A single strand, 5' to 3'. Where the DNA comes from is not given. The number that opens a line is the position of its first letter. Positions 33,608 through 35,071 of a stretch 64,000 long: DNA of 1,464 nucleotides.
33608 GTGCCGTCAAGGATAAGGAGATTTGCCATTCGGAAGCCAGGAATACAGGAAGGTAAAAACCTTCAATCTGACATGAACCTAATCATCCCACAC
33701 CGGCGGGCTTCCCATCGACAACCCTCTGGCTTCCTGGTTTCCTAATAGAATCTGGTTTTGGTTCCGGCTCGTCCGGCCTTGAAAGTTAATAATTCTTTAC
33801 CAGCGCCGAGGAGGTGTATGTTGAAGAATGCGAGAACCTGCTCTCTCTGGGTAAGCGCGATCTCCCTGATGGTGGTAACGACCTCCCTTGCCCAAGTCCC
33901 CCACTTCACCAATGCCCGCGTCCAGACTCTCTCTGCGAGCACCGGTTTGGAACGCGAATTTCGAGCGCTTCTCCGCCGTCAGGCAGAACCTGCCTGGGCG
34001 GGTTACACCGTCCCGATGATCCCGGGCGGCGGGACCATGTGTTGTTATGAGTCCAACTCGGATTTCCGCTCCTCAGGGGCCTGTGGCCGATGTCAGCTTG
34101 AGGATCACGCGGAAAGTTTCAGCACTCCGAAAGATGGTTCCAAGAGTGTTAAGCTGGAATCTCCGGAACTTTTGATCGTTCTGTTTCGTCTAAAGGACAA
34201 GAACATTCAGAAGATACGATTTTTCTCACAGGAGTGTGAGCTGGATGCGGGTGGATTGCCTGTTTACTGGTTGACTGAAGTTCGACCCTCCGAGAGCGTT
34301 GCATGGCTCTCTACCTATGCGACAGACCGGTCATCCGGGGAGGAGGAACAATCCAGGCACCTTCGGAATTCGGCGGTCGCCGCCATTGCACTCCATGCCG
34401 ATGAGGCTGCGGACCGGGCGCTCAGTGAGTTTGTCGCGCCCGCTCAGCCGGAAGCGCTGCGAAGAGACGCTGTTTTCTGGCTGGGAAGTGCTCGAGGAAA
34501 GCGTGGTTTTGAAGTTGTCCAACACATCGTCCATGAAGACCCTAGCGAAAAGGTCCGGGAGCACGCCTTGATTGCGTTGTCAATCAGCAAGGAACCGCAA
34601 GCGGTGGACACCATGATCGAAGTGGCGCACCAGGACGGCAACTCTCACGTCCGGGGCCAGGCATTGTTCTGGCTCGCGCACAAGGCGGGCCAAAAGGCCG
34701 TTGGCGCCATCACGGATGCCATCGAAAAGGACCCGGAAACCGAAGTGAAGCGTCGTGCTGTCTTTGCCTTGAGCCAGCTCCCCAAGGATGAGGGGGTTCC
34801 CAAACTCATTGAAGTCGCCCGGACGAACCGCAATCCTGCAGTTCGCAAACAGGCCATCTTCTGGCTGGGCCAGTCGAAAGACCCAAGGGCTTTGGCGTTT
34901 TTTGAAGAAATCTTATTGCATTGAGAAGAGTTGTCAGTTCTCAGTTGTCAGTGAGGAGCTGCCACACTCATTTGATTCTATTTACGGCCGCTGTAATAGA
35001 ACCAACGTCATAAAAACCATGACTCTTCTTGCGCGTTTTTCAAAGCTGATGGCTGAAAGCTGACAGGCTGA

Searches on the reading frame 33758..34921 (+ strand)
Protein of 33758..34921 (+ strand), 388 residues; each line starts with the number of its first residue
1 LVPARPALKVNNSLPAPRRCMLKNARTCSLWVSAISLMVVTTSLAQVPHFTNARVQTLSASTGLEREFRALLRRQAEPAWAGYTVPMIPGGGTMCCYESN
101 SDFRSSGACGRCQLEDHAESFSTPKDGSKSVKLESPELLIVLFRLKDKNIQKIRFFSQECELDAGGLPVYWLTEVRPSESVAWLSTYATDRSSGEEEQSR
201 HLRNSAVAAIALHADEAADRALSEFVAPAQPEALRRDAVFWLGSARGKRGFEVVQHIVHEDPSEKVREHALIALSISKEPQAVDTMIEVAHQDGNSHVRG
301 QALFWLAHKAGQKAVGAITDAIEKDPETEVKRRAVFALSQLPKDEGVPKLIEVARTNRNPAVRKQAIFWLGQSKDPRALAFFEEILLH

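Call 47: search_protein_families(library=pfam, proteins=[window:33758-34921:+], max_evalue=0.001)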
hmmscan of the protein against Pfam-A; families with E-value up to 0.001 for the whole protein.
window:33758-34921:+ (388 aa): 5 families
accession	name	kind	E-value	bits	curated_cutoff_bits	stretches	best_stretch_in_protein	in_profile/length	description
PF13646.12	HEAT_2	-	3.4e-24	85.4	27.7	2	318-387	4-72/88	HEAT repeats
PF03130.22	HEAT_PBS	-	4.3e-11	42.6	20.9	0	362-386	1-25/27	PBS lyase HEAT-like repeat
PF11838.14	ERAP1_C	-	2.3e-06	27.7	38.2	1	191-307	118-239/318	ERAP1-like C-terminal domain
PF02985.28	HEAT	-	2.4e-06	27.7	23.5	0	348-372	3-26/31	HEAT repeat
PF13513.12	HEAT_EZ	-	1.6e-05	25.7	27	0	346-372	29-54/55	HEAT-like repeat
